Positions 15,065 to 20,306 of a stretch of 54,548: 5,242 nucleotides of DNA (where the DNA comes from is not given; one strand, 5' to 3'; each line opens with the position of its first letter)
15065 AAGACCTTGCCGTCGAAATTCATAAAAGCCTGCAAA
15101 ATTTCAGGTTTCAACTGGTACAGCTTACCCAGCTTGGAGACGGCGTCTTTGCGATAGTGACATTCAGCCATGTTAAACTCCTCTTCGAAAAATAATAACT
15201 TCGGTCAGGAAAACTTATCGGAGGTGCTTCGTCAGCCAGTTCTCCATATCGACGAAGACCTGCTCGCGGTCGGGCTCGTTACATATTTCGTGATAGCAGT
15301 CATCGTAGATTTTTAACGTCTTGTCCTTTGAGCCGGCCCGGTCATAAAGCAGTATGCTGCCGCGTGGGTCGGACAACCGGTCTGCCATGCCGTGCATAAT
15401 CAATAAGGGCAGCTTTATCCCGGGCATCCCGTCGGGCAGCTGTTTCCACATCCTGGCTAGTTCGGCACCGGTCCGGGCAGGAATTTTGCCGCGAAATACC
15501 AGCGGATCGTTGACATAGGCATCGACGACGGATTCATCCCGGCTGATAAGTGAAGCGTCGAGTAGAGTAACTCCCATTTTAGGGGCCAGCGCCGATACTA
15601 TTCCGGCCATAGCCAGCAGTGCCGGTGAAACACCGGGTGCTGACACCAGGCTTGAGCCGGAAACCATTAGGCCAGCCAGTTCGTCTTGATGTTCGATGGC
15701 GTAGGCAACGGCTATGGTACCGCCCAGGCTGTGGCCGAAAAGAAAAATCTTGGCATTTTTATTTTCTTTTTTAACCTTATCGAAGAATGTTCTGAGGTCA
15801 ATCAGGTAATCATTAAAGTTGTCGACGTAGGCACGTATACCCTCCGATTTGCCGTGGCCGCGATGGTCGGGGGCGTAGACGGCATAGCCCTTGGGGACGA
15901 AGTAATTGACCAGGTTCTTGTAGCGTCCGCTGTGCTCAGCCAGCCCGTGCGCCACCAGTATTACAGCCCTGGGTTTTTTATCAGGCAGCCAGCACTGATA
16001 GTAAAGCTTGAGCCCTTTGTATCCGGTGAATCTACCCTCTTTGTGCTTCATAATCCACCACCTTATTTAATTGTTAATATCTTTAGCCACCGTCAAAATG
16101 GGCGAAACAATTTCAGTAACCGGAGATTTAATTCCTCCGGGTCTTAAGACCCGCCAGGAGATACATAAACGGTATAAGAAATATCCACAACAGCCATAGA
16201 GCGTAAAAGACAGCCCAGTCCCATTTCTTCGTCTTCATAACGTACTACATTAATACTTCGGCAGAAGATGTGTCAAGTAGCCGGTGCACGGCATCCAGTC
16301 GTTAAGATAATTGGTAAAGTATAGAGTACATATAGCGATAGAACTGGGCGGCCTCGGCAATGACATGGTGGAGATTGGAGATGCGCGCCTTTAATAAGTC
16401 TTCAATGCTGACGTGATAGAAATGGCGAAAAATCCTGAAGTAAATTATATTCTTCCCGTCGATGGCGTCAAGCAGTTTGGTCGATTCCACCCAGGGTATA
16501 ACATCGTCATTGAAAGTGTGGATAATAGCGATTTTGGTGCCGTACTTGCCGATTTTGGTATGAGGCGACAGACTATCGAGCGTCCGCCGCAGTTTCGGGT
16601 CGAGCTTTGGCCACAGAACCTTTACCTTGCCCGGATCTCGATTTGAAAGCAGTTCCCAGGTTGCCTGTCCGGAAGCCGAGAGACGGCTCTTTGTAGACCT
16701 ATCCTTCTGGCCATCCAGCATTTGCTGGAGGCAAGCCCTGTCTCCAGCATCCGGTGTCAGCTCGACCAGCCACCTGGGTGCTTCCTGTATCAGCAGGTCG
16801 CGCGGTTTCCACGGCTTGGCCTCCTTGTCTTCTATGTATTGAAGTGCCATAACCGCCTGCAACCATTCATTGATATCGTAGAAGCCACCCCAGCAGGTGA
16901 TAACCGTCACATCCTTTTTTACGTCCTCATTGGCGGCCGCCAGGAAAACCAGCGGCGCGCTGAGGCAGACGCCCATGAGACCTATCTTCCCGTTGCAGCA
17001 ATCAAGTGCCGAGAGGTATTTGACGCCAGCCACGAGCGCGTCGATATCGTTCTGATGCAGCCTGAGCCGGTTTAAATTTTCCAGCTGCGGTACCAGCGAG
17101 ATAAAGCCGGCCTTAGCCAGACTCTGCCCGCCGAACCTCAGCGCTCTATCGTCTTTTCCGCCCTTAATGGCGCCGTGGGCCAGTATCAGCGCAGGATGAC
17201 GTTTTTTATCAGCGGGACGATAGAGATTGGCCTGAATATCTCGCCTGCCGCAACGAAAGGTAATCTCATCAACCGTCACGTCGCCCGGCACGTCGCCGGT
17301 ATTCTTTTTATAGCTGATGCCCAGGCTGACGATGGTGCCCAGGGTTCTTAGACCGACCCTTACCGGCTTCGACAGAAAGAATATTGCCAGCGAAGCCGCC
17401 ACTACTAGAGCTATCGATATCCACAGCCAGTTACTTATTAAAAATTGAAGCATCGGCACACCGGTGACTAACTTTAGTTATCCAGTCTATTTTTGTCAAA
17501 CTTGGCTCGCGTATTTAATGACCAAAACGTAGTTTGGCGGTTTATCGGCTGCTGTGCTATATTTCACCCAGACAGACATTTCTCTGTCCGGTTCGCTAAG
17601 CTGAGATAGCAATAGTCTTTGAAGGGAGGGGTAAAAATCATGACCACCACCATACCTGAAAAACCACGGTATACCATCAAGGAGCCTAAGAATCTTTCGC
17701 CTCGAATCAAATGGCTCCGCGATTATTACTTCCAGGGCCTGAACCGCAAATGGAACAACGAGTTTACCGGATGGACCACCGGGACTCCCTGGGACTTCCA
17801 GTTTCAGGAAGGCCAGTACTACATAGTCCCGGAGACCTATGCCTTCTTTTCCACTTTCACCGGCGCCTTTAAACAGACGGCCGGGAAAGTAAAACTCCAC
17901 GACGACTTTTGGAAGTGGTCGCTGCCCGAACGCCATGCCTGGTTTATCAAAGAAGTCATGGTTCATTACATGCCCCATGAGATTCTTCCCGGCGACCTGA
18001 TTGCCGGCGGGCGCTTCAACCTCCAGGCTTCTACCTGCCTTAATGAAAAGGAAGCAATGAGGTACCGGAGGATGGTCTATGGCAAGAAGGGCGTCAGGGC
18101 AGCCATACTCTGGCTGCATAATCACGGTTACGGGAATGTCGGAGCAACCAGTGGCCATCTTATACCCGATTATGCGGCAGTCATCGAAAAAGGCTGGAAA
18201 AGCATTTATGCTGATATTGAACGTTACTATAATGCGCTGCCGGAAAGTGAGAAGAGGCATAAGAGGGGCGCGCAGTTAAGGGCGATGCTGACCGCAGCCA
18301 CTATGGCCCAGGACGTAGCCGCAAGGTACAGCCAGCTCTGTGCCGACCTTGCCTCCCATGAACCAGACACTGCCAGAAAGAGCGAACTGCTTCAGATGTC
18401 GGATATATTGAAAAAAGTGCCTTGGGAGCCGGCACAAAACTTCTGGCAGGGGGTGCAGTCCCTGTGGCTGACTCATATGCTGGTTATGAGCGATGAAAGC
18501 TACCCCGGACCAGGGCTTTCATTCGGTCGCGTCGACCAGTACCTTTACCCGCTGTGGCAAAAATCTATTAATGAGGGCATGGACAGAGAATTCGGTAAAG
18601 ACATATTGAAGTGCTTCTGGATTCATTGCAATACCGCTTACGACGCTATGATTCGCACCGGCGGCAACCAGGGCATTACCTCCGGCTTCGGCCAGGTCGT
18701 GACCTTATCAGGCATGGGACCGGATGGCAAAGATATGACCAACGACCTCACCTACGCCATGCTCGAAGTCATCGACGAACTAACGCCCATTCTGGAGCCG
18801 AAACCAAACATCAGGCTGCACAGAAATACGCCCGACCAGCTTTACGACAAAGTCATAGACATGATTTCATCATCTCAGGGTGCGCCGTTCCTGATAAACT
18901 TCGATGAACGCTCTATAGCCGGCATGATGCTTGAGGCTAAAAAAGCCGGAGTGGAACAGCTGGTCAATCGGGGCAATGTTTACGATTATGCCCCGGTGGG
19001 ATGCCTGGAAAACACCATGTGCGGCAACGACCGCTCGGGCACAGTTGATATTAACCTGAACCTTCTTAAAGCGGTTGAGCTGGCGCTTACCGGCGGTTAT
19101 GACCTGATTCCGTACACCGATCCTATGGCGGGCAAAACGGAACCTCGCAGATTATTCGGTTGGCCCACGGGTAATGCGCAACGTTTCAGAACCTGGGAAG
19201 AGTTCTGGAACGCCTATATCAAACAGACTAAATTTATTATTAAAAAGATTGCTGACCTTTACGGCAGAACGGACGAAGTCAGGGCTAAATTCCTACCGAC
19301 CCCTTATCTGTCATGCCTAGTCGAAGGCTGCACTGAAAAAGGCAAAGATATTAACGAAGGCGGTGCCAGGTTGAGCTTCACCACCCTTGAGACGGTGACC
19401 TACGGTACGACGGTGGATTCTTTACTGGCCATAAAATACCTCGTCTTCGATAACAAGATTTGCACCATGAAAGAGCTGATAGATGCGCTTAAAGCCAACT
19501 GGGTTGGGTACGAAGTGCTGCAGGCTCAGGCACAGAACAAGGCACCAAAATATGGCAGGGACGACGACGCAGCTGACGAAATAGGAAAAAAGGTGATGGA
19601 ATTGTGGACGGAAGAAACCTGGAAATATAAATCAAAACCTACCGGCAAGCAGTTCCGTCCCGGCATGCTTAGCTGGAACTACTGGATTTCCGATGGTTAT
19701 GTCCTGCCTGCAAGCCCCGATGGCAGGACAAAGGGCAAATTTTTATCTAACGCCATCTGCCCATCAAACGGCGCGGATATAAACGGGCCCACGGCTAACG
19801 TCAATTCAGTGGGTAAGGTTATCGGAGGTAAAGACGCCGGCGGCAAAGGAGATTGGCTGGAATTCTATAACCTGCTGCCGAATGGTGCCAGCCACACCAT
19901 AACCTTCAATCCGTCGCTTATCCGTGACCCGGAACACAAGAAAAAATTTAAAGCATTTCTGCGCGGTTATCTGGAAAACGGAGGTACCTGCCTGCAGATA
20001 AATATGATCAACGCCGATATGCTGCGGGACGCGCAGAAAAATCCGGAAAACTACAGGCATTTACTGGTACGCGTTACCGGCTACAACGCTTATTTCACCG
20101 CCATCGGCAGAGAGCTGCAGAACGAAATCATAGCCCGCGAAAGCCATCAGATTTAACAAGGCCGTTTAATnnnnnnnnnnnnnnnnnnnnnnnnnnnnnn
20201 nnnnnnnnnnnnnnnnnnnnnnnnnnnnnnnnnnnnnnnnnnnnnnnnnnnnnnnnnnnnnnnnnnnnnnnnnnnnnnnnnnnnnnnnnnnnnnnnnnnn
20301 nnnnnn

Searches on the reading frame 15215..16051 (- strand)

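Call 43: search_protein_families(library=pfam, proteins=[window:15215-16051:-], max_evalue=0.00001)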
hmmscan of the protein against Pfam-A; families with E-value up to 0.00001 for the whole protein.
window:15215-16051:- (278 aa): 5 families
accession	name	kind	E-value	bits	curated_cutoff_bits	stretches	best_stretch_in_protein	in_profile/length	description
PF12146.15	Hydrolase_4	-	1.9e-78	263.5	27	1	26-261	2-239/239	Serine aminopeptidase, S33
PF00561.26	Abhydrolase_1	-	3.9e-25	89.4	25.8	1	30-137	2-103/245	alpha/beta hydrolase fold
PF12697.13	Abhydrolase_6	-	5.4e-16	60.3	26.3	1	31-262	1-211/217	Alpha/beta hydrolase family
PF05448.18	AXE1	-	1.8e-07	30.7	21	0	8-68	61-122/321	Acetyl xylan esterase (AXE1)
PF02129.25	Peptidase_S15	-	6.5e-07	29.7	23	0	13-240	2-248/262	X-Pro dipeptidyl-peptidase (S15 family)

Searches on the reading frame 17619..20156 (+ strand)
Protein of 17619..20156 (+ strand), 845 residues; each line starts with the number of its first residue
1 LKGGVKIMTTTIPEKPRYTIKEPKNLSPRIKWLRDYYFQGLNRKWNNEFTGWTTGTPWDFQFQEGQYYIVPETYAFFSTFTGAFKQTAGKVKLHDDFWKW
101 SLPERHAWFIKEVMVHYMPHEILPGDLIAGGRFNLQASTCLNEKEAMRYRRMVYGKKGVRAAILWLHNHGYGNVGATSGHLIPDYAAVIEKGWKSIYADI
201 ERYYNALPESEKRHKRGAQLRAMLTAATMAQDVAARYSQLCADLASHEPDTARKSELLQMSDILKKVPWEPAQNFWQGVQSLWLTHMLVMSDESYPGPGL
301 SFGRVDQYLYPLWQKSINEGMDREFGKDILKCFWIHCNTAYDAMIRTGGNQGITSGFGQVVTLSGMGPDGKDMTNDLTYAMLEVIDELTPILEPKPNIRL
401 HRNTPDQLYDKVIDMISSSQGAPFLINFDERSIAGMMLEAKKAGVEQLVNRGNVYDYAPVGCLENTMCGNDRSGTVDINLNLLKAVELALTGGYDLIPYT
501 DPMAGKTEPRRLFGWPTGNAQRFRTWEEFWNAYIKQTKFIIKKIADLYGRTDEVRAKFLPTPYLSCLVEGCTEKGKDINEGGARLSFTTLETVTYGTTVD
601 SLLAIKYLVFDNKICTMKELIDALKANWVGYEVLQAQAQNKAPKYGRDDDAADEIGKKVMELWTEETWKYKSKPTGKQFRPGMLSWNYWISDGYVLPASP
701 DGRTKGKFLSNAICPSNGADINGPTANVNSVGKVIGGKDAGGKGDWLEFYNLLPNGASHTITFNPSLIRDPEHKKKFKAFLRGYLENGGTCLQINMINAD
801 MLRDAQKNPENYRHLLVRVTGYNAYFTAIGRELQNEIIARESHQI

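Call 43: search_protein_families(library=pfam, proteins=[window:17619-20156:+], max_evalue=0.00001)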
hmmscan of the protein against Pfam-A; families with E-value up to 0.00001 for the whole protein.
window:17619-20156:+ (845 aa): 2 families
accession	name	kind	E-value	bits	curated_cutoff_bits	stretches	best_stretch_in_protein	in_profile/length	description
PF02901.20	PFL-like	-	1.3e-121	407.7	24.3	1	178-687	157-641/647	Pyruvate formate lyase-like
PF01228.26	Gly_radical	-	1.9e-21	77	22.2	1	711-827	3-106/106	Glycine radical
